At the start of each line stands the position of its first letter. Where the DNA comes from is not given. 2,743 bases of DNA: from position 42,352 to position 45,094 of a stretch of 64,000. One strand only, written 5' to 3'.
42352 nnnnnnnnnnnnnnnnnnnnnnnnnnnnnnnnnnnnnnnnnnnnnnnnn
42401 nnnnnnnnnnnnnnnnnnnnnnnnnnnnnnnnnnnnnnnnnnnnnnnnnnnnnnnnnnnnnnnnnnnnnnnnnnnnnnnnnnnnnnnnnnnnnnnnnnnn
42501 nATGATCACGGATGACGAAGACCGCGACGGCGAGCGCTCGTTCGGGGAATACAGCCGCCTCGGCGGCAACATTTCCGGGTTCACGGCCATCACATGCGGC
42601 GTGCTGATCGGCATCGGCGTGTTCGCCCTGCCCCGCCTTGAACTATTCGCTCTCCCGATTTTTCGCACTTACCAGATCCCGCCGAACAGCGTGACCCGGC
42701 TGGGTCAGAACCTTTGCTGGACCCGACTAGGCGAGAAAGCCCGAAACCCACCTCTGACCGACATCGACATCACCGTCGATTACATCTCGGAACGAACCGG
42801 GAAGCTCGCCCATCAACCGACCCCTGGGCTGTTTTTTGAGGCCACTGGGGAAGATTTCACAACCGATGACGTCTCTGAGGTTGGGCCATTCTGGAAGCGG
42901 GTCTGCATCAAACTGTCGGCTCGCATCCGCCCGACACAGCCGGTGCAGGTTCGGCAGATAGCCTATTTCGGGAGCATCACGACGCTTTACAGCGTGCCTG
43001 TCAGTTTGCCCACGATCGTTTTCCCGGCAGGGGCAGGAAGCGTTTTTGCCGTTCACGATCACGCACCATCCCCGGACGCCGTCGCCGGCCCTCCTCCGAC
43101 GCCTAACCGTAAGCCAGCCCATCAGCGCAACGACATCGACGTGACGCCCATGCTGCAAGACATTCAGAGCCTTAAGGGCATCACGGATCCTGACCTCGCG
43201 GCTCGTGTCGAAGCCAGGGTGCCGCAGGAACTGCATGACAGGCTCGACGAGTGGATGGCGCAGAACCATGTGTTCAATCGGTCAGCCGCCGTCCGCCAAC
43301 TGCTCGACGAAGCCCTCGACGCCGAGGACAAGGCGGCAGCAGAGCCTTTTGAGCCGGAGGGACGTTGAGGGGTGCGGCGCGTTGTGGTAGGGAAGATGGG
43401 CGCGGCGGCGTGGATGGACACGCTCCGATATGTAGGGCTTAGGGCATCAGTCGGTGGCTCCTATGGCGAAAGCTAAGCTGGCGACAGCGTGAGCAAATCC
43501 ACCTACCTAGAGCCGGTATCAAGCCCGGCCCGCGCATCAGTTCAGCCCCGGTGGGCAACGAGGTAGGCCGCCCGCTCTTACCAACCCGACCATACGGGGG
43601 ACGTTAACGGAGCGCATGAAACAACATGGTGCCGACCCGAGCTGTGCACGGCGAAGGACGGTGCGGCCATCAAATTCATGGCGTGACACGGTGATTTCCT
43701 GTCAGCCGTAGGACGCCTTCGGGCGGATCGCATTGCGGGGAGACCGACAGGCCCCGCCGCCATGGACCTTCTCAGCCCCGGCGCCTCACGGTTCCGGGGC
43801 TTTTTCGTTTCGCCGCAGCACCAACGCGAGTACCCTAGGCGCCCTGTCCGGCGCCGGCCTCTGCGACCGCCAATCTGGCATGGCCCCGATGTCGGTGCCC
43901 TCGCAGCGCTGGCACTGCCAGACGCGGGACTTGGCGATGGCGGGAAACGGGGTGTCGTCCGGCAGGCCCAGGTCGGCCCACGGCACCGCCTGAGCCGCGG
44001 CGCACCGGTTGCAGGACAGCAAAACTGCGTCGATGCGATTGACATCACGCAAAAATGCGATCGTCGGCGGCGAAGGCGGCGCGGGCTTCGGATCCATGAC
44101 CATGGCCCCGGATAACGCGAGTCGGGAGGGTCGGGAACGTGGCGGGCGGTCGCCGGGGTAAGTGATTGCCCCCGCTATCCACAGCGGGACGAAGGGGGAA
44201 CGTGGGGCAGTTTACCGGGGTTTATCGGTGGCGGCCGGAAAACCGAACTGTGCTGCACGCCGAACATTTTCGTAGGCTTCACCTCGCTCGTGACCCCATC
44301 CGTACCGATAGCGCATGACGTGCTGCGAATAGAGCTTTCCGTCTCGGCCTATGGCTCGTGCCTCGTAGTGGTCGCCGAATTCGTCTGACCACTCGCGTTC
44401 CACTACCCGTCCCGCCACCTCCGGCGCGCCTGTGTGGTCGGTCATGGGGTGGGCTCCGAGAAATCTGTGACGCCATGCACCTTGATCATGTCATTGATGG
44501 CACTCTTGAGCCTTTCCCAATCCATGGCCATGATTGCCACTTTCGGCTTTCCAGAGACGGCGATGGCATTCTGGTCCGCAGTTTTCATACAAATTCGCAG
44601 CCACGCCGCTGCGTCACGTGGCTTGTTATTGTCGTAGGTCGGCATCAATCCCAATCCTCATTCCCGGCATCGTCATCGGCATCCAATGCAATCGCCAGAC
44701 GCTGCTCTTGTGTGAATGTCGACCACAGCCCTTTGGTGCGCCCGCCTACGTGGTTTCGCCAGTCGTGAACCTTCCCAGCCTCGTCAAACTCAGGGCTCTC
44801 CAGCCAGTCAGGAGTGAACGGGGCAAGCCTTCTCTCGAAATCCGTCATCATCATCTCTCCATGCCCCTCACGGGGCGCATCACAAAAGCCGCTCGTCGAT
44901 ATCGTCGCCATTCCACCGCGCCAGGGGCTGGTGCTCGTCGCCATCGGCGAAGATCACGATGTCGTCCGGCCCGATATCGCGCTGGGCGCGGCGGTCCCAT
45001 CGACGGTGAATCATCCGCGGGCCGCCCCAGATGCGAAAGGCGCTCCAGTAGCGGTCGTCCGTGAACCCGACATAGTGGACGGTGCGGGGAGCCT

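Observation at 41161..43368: Coupled four-gene membrane operon ending in a membrane-anchored RHH protein: candidate undescribed prophage accessory system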

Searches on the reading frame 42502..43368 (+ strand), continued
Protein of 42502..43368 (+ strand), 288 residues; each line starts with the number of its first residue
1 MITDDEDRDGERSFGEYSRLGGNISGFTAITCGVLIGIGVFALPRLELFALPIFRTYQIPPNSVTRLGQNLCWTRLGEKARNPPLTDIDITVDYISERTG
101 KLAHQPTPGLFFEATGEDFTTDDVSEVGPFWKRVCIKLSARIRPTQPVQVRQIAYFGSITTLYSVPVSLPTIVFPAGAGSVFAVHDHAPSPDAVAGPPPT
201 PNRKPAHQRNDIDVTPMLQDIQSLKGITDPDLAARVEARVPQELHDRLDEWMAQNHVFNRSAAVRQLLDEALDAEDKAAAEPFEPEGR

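Call 58: fold_search(model_id=the predicted structure, library=pdb)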
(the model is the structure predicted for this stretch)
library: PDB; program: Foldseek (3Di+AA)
matches with E <= 10: 1497; with E <= 0.001: 20
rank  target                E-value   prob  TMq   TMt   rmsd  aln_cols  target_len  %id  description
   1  7u1s_A                1.5e-04  1.00  0.30  0.25  11.5       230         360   10  Cryo-EM structure of the pancreatic ATP-sensitive potassium channel bound to ATP and repaglinide with SUR1-out conform (released 2022-08-31)
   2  8ti1_A                2.4e-04  1.00  0.26  0.24  12.0       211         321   12  Cryo-EM structure of a SUR1/Kir6.2-Q52R ATP-sensitive potassium channel in the presence of PIP2 in the open conformati (released 2024-04-03)
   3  7u1e_A                2.5e-04  1.00  0.26  0.24   6.8       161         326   12  CryoEM structure of the pancreatic ATP-sensitive potassium channel bound to ATP with Kir6.2-CTD in the down conformati (released 2022-08-31)
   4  7u7m_A                2.7e-04  1.00  0.30  0.28  11.4       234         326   10  Cryo-EM structure of the pancreatic ATP-sensitive potassium channel in the presence of carbamazepine and ATP with Kir6 (released 2022-08-31)
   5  9kgl_A                2.7e-04  1.00  0.28  0.25  12.8       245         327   11  Structure of KATP channel in complex with centipede toxin SpTx1 (released 2025-11-12)
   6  7w4o_A                2.7e-04  0.99  0.27  0.25  11.7       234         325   12  The structure of KATP H175K mutant in pre-open state (released 2022-06-01)
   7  7tys_A                2.8e-04  1.00  0.30  0.26  11.3       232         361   10  Cryo-EM structure of the pancreatic ATP-sensitive potassium channel bound to ATP and repaglinide with Kir6.2-CTD in th (released 2022-08-31)
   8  7uaa_A                4.2e-04  1.00  0.29  0.26  11.6       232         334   11  CryoEM structure of the pancreatic ATP-sensitive potassium channel in the ATP-bound state with Kir6.2-CTD in the up co (released 2022-08-31)
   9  9nms_A                4.4e-04  1.00  0.31  0.29   5.9       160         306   10  R162Q mutant of inwardly rectifying potassium channel Kir7.1 (released 2026-01-28)
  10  9pr5_A                4.4e-04  1.00  0.26  0.26   9.1       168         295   12  Cryo-EM structure of the human inward-rectifier potassium 7.1 channel (Kir7.1) extended state (released 2026-02-25)
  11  7s5t_A                4.7e-04  1.00  0.26  0.24   7.6       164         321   13  Human KATP channel in open conformation, focused on Kir (C166S G334D double mutant) and SUR TMD0 (released 2021-12-01)
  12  7u6y_B                5.0e-04  1.00  0.27  0.25   6.8       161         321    9  Cryo-EM structure of the pancreatic ATP-sensitive potassium channel in the presence of glibenclamide and ATP with Kir6 (released 2022-08-31)
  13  7tyt_B                5.0e-04  1.00  0.26  0.24   7.4       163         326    8  Cryo-EM structure of the pancreatic ATP-sensitive potassium channel bound to ATP and repaglinide with Kir6.2-CTD in th (released 2022-08-31)
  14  6baa_A                6.3e-04  1.00  0.30  0.28   5.9       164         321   11  Cryo-EM structure of the pancreatic beta-cell KATP channel bound to ATP and glibenclamide (released 2017-11-01)
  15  7tyt_A                7.9e-04  0.99  0.27  0.23  12.0       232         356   12  Cryo-EM structure of the pancreatic ATP-sensitive potassium channel bound to ATP and repaglinide with Kir6.2-CTD in th (released 2022-08-31)
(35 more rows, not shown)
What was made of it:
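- Tried and rejected: The Kir-channel hits for gD are a generic 'TM helix + Ig-like sandwich' resemblance, with TM-score of 0.5 or less (call 58).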

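Call 61: search_protein_representatives(alignment_id=A8)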
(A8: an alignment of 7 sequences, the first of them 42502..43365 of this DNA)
Query: 7 sequences, 285 profile positions. Proteins with E-value up to 0.001 (for the whole library): 41; up to 1e-10: 18; up to 1e-30: 5. The best 41 are listed.
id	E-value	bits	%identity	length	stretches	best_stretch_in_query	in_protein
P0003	2.9e-150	515.8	-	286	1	2-285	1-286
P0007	2.9e-96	338.6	-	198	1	2-197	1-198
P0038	3.5e-82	292.4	-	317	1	17-285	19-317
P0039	6.0e-80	285.1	-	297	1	3-285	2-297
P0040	2.6e-79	283.0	-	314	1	5-283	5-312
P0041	2.8e-27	112.2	-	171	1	30-176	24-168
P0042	1.6e-23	99.9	-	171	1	11-170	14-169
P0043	1.6e-20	90.1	-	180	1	29-169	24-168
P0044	8.9e-20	87.6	-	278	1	186-285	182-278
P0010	6.7e-16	74.9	-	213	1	160-285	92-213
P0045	2.2e-15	73.3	-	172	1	21-172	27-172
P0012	3.6e-15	72.5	-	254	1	188-285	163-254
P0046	1.9e-13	66.9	-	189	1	22-171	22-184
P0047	2.0e-12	63.6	-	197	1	64-175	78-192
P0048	2.1e-12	63.5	-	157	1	21-173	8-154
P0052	3.0e-10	56.4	-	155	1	25-171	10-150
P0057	2.5e-09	53.3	-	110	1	203-285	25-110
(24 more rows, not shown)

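Call 64: search_protein_families(library=pfam, alignment_id=A10, max_evalue=0.1)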
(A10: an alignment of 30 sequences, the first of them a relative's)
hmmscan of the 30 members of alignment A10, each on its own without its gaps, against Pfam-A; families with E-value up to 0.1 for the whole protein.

A. member 1, P0041 (171 aa): 0 families

B. families by the number of members that match (of 30 scanned): 2 families
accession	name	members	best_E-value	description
PF05363.17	Herpes_US12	1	0.083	Herpesvirus US12 family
PF11334.13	DUF3136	1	0.085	Protein of unknown function (DUF3136)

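Call 65: search_protein_families(library=phrogs, alignment_id=A10, max_evalue=0.1)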
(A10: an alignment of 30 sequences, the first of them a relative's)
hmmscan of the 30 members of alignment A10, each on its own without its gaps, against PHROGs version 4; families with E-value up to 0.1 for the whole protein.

A. member 1, P0041 (171 aa): 0 families

B. families by the number of members that match (of 30 scanned): 3 families
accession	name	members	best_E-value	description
phrog_31762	-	1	0.031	-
phrog_9260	-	1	0.048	-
phrog_38304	-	1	0.049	-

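Call 67: find_encoding_contigs(protein=P0052, flank=6000, max_places=3)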
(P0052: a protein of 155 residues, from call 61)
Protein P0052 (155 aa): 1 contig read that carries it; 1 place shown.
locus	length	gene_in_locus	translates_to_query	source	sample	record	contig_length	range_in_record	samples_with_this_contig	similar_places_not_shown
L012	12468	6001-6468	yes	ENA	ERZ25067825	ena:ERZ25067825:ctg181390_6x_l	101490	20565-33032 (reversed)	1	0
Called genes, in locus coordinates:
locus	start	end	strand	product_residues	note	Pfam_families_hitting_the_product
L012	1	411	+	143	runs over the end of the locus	PF05866:RusA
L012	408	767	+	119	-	-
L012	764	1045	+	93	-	-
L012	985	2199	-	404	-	PF13356:Arm-DNA-bind_3, PF22022:Phage_int_M, PF00589:Phage_integrase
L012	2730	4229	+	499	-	PF22483:Mu-transpos_C_2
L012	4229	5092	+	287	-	PF01695:IstB_IS21, PF00308:Bac_DnaA (weak)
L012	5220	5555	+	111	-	-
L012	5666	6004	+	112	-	-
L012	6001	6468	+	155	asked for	-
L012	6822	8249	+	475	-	PF17419:MauJ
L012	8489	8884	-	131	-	PF03640:Lipoprotein_15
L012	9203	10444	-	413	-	PF13546:DDE_5, PF01609:DDE_Tnp_1 (weak)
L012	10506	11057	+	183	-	-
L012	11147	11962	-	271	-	PF01757:Acyl_transf_3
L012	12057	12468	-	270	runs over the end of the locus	PF01695:IstB_IS21, PF00308:Bac_DnaA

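Call 72: find_encoding_contigs(protein=P0057, flank=7000, max_places=3)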
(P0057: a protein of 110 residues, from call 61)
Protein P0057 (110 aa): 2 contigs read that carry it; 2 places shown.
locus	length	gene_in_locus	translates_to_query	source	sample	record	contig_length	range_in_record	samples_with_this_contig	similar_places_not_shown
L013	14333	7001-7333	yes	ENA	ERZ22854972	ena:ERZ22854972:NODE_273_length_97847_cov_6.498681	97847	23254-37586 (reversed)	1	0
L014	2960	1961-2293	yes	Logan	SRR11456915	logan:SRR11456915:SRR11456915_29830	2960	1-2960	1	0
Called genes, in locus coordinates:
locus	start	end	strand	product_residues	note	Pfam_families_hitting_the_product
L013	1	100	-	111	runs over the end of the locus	-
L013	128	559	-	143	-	-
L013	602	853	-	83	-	-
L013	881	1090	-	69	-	-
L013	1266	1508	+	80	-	PF01381:HTH_3 (weak)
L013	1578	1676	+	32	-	-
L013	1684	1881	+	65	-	-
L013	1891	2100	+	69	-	-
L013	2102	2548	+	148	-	PF18013:Phage_lysozyme2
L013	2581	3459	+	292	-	PF01471:PG_binding_1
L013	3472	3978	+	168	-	-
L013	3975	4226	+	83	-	-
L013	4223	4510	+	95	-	-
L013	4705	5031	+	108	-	-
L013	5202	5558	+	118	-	-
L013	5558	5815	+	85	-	-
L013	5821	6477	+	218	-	-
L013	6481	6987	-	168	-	-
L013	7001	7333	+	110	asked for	-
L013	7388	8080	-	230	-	PF03741:TerC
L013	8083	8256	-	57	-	-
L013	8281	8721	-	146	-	-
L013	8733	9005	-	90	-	-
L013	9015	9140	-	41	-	-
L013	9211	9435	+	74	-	-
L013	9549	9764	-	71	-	-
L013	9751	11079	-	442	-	PF05731:TROVE, PF05762:VWA_CoxE (weak), PF13519:VWA_2 (weak)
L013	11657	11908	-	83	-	-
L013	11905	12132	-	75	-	-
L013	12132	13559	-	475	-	PF13708:DUF4942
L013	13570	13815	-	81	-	-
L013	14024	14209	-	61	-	-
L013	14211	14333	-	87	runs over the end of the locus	-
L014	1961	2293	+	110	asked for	-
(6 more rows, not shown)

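Call 76: fold_search(model_id=the predicted structure, library=viral)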
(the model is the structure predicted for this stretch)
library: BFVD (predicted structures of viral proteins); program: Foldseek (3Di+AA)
matches with E <= 10: 748; with E <= 0.001: 7
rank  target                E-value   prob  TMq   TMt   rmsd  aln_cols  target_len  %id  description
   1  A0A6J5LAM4            4.0e-05  1.00  0.28  0.50   9.3       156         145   17  Uncharacterized protein [uncultured Caudovirales phage]
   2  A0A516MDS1            5.3e-05  1.00  0.27  0.47   8.2       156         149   13  (no name in the UniProt tables at hand)
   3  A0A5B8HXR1            1.1e-04  1.00  0.27  0.31  28.1       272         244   11  Uncharacterized protein [Mimiviridae sp. ChoanoV1]
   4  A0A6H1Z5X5            1.2e-04  1.00  0.30  0.54   6.8       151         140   12  (no name in the UniProt tables at hand)
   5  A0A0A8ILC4            1.4e-04  1.00  0.31  0.44   6.3       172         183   10  (no name in the UniProt tables at hand)
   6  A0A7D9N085            4.9e-04  1.00  0.27  0.45   9.8       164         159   15  (no name in the UniProt tables at hand)
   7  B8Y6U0                9.2e-04  0.92  0.19  0.22  21.7       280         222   12  Gp024 (Fragment) [Human cytomegalovirus]
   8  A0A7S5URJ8            1.0e-03  1.00  0.31  0.43   6.8       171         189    9  (no name in the UniProt tables at hand)
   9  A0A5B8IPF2            4.1e-03  0.97  0.26  0.28  21.6       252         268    8  Uncharacterized protein [Mimiviridae sp. ChoanoV1]
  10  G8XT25                4.1e-03  0.84  0.22  0.18  15.3       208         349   12  Membrane protein UL148 [Saimiriine betaherpesvirus 4]
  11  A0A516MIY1            4.3e-03  0.99  0.24  0.19   6.1       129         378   11  (no name in the UniProt tables at hand)
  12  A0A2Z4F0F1            4.8e-03  0.66  0.17  0.16  13.3       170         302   13  (no name in the UniProt tables at hand)
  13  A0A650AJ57            4.8e-03  0.35  0.16  0.13  23.3       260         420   12  (no name in the UniProt tables at hand)
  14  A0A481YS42            5.1e-03  0.85  0.21  0.34   8.7       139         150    9  Uncharacterized protein [Marseillevirus LCMAC101]
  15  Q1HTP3                5.4e-03  0.35  0.18  0.16  20.0       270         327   11  W2R [Squirrelpox virus]
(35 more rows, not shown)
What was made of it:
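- Tried and rejected: The BFVD hits are unnamed proteins (call 76).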

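Call 107: search_protein_families(library=pfam, proteins=[L001:8002-8325:+, L001:8322-8714:+, L004:8733-9284:+, L002:8093-8656:+, L012:5666-6004:+], max_evalue=0.1)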
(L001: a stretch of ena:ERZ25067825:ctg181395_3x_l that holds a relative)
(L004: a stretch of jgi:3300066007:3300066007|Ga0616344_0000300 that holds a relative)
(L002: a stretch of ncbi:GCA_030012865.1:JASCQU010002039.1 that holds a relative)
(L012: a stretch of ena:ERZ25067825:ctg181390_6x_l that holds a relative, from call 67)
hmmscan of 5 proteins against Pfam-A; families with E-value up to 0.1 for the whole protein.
L001:8002-8325:+ (107 aa): 2 families
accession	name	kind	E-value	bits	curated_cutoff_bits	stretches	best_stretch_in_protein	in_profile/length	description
PF23987.1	Phage_holin_10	-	0.00024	21.5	27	1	3-43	2-38/52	Bacteriophage holin Pam3 gp28 family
PF02673.24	BacA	-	0.066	13.3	33.4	1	5-51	86-131/257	Bacitracin resistance protein BacA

L001:8322-8714:+ (130 aa): 0 families

L004:8733-9284:+ (183 aa): 0 families

L002:8093-8656:+ (187 aa): 1 family
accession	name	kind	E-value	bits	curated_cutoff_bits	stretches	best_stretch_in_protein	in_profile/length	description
PF11351.13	GTA_holin_3TM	-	9.2e-06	26.6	24.8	1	70-166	11-116/123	Holin of 3TMs, for gene-transfer release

L012:5666-6004:+ (112 aa): 0 families

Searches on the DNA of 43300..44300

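Call 31: search_rna_families(source=window, start=43300, end=44300, threshold=evalue, max_evalue=5)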
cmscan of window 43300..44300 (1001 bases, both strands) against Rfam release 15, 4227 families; matches with E-value up to 5: 5.
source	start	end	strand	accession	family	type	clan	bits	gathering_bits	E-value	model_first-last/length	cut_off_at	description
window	43846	43904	+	RF03067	terC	Cis-reg;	-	20.1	39.9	1.2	1-59/59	no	terC RNA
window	43673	43807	+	RF02868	ncS037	Gene; sRNA;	-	18.2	112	2.1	1-152/152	no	Burkholderia sRNA 37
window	43712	43806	+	RF02232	sX13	Gene; sRNA;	-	17.8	50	0.91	1-115/115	no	Xanthomonadaceae sRNA sX13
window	43674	43808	+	RF02230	sX11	Gene; sRNA;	-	16.9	70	1.7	1-138/138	no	Proteobacterial sRNA sX11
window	43762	43874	+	RF00599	SNORA77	Gene; snRNA; snoRNA; HACA-box;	-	14.1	42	4.9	1-125/125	no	Small nucleolar RNA SNORA77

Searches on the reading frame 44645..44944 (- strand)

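Call 6: search_protein_families(library=phrogs, proteins=[window:44645-44944:-], max_evalue=0.01)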
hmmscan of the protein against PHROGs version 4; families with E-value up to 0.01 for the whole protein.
window:44645-44944:- (99 aa): 3 families
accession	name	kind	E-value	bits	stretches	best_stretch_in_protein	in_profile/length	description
phrog_9546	-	DNA, RNA and nucleotide metabolism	1.2e-11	45.3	1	50-99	12-61/61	RecX-like filament modulator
phrog_3749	-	unknown function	2.8e-09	38.1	1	45-99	42-95/95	-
phrog_17483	-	unknown function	0.00085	20.3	1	60-91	66-97/111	-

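Call 7: search_protein_families(library=pfam, proteins=[window:44645-44944:-], max_evalue=0.01)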
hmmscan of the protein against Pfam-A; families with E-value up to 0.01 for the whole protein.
window:44645-44944:- (99 aa): 0 families
